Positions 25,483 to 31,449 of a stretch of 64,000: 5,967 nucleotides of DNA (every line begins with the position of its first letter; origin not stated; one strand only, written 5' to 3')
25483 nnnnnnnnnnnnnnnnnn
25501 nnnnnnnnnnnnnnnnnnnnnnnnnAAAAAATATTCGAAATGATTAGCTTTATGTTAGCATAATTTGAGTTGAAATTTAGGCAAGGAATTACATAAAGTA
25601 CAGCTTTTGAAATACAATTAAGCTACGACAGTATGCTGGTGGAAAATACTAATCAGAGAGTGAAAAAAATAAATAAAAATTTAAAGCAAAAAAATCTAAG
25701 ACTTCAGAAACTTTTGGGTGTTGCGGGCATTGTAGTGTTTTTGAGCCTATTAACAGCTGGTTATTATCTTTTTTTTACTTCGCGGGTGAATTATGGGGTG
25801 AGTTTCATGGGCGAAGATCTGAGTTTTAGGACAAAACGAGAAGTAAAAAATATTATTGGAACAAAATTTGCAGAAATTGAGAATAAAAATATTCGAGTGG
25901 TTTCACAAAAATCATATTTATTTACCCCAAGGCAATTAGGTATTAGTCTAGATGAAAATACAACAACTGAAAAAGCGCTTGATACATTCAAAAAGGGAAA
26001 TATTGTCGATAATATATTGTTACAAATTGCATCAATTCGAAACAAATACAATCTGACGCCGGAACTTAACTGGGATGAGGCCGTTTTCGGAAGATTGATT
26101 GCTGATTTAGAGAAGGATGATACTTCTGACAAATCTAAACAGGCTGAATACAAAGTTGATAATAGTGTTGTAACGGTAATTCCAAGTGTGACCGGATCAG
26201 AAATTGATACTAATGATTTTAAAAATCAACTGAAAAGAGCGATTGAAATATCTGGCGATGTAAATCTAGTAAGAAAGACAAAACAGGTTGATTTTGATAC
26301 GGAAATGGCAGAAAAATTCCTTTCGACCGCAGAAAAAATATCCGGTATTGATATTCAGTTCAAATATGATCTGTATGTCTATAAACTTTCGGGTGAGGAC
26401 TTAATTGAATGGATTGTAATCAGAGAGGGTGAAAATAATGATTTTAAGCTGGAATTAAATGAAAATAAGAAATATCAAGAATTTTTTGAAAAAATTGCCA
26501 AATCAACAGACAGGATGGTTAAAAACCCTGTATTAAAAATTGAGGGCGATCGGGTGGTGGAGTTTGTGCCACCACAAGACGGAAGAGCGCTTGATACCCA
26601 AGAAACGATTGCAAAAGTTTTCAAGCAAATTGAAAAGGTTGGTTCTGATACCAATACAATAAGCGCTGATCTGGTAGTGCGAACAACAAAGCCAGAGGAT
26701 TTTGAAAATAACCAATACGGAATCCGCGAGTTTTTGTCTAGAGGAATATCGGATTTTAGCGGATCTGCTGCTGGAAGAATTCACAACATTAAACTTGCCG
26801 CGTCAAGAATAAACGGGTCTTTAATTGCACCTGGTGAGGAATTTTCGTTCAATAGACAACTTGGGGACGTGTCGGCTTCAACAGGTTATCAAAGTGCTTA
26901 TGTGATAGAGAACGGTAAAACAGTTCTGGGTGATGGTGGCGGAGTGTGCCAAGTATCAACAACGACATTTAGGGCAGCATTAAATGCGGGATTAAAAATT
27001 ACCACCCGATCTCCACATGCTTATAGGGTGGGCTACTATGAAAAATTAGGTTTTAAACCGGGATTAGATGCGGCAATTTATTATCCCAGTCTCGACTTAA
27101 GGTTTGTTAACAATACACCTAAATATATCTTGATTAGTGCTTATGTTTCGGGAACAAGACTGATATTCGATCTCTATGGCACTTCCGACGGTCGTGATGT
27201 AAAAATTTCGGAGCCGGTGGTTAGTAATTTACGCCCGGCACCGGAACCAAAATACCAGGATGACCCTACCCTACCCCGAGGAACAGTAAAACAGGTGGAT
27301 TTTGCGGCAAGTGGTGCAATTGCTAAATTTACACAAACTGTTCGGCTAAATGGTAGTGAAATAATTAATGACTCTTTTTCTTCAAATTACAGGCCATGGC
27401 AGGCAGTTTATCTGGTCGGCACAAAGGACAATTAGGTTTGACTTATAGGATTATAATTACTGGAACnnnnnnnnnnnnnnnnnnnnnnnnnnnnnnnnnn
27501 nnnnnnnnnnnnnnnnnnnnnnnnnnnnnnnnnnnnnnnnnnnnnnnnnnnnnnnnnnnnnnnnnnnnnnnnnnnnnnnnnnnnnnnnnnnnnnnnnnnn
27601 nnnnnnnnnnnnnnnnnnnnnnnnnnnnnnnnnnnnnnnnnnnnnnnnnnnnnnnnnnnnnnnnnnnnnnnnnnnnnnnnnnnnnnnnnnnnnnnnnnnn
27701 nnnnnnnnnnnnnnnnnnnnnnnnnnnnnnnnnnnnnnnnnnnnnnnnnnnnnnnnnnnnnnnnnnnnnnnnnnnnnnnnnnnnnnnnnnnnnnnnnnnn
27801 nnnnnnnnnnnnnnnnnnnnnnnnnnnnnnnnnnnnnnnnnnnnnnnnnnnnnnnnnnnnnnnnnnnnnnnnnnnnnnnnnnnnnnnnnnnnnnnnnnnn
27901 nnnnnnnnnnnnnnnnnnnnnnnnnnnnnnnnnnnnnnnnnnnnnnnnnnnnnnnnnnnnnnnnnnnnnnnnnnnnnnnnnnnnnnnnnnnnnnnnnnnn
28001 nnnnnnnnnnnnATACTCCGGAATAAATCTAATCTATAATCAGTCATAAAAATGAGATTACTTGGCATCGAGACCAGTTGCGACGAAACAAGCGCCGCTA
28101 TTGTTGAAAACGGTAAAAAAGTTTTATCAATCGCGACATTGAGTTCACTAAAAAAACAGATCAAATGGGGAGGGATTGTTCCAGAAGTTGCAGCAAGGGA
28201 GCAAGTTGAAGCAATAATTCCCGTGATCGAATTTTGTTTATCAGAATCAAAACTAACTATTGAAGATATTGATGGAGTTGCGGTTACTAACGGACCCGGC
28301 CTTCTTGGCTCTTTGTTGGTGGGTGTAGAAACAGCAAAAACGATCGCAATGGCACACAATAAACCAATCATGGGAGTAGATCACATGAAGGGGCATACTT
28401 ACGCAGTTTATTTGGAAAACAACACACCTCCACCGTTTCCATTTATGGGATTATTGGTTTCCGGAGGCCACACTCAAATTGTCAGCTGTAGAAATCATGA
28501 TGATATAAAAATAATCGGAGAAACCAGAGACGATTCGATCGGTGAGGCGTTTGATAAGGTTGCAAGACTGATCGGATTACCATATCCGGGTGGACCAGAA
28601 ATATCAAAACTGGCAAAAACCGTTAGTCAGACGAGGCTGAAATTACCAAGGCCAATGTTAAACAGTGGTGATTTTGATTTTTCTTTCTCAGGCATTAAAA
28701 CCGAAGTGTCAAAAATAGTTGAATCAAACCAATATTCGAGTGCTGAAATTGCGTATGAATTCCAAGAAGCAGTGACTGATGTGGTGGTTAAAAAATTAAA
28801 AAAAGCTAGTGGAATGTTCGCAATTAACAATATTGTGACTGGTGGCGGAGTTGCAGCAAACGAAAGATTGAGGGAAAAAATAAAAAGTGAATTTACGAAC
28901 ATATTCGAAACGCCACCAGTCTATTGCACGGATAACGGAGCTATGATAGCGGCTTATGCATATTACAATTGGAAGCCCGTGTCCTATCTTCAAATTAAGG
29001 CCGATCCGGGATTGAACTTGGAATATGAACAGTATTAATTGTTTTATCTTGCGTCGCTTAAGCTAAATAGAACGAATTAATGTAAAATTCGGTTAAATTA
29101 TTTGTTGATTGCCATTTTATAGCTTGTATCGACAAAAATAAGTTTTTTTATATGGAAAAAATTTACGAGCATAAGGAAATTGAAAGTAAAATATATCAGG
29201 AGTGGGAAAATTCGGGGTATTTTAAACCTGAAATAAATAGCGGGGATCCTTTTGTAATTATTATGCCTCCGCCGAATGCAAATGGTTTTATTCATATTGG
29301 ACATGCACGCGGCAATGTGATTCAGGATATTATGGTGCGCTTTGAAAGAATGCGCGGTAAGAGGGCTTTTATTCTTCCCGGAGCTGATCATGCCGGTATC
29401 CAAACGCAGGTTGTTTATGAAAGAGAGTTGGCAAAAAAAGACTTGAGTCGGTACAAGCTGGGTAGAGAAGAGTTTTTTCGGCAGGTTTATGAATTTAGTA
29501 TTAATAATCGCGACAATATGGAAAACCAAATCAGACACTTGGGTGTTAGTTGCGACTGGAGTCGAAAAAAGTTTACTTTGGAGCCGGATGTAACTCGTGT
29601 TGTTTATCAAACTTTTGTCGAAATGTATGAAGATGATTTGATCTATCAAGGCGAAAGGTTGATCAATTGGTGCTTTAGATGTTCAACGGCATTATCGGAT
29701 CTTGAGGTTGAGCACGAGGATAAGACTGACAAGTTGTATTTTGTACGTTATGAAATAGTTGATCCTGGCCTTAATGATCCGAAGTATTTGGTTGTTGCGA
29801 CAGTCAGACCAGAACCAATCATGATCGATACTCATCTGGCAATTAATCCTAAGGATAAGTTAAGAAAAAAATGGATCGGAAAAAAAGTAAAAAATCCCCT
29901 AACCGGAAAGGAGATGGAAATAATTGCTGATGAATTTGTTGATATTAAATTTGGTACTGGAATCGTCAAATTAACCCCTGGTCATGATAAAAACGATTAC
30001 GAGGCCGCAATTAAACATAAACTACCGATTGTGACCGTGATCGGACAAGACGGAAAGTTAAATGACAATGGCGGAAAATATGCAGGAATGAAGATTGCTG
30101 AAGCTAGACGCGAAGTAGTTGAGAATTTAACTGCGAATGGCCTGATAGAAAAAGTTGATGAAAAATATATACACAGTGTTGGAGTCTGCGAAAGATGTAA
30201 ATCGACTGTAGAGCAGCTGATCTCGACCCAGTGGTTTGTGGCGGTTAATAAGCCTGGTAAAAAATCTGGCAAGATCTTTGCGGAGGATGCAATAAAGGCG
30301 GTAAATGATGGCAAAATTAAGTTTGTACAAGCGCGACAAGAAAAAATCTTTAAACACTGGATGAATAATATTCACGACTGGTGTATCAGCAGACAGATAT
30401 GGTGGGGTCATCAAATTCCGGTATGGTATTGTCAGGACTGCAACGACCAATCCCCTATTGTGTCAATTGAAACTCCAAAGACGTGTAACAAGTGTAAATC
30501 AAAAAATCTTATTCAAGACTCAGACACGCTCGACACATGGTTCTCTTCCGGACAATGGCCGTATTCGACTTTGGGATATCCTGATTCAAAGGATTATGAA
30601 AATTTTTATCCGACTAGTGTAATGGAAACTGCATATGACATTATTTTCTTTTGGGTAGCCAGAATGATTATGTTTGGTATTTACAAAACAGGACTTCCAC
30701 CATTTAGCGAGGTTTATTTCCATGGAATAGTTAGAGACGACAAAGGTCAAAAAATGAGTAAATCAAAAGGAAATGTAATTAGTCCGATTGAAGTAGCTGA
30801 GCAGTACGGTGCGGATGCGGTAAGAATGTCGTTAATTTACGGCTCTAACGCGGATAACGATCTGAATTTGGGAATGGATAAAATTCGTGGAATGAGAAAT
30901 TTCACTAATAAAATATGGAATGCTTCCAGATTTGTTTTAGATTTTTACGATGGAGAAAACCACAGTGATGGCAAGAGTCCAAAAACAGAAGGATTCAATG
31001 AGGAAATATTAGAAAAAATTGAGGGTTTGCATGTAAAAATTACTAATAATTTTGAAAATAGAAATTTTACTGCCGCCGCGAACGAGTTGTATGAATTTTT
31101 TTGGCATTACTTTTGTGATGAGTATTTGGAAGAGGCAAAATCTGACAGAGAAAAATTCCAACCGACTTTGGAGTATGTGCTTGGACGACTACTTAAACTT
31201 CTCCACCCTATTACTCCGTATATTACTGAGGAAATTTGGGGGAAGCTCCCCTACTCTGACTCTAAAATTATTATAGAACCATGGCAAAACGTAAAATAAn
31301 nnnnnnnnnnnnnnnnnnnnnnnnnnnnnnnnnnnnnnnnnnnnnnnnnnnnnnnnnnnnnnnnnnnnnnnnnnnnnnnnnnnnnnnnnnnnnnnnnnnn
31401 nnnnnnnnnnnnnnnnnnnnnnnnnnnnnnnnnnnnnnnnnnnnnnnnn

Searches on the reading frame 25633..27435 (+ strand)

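Call 38: search_protein_families(library=pfam, max_evalue=0.00001, proteins=[window:25633-27435:+])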
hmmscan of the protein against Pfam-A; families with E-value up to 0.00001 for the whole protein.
window:25633-27435:+ (600 aa): 2 families
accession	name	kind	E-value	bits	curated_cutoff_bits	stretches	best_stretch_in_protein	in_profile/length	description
PF04294.18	VanW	-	1e-44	151.6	27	1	382-515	2-130/130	VanW like protein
PF12229.13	PG_binding_4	-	1.2e-19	71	22.1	2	97-205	3-109/117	Putative peptidoglycan binding domain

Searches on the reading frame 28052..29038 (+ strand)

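Call 38: search_protein_families(library=pfam, max_evalue=0.00001, proteins=[window:28052-29038:+])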
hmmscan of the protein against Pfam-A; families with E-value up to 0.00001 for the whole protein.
window:28052-29038:+ (328 aa): 2 families
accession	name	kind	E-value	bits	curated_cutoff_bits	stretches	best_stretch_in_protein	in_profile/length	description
PF00814.31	TsaD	-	8.6e-89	298.2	24.8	1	24-300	2-263/264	tRNA N6-adenosine threonylcarbamoyltransferase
PF22521.2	HypF_C_2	-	5.8e-07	30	27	1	162-282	95-218/241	Carbamoyltransferase, Kae1-like Domain, second subdomain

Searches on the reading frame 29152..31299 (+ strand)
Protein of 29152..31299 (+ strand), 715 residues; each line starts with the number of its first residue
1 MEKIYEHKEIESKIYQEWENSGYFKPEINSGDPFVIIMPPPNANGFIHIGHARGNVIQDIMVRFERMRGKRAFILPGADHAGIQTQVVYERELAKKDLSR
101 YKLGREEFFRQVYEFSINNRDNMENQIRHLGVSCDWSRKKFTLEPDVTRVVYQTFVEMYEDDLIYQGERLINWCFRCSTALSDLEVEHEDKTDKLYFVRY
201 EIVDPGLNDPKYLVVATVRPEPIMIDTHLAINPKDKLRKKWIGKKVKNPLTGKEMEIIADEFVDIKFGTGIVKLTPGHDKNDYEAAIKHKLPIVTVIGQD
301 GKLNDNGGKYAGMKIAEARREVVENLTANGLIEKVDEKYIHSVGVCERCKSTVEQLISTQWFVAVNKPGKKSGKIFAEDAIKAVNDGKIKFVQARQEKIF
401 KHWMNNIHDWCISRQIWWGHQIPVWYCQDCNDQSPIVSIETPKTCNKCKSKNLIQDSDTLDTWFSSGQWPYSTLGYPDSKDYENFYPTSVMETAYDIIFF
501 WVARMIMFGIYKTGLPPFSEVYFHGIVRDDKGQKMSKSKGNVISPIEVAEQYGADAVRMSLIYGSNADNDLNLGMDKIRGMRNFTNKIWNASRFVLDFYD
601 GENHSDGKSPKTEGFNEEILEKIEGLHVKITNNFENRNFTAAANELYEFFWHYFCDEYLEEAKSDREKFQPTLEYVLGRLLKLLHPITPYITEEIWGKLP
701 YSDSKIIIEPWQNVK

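Call 38: search_protein_families(library=pfam, max_evalue=0.00001, proteins=[window:29152-31299:+])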
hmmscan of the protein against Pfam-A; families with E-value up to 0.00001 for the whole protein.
window:29152-31299:+ (715 aa): 4 families
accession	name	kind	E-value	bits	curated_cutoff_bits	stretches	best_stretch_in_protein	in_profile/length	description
PF00133.28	tRNA-synt_1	-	3.8e-127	424.9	22.7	1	13-572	1-412/414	tRNA synthetases class I (I, L, M and V)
PF08264.19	Anticodon_1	-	2e-25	89.8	25.1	1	617-712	2-105/148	Anticodon-binding domain of tRNA ligase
PF09334.17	tRNA-synt_1g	-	5.5e-22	78.5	20.1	2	38-187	5-136/391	tRNA synthetases class I (M)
PF13603.12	tRNA-synt_1_2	-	2e-11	44.2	25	1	243-302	86-145/185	Leucyl-tRNA synthetase, editing domain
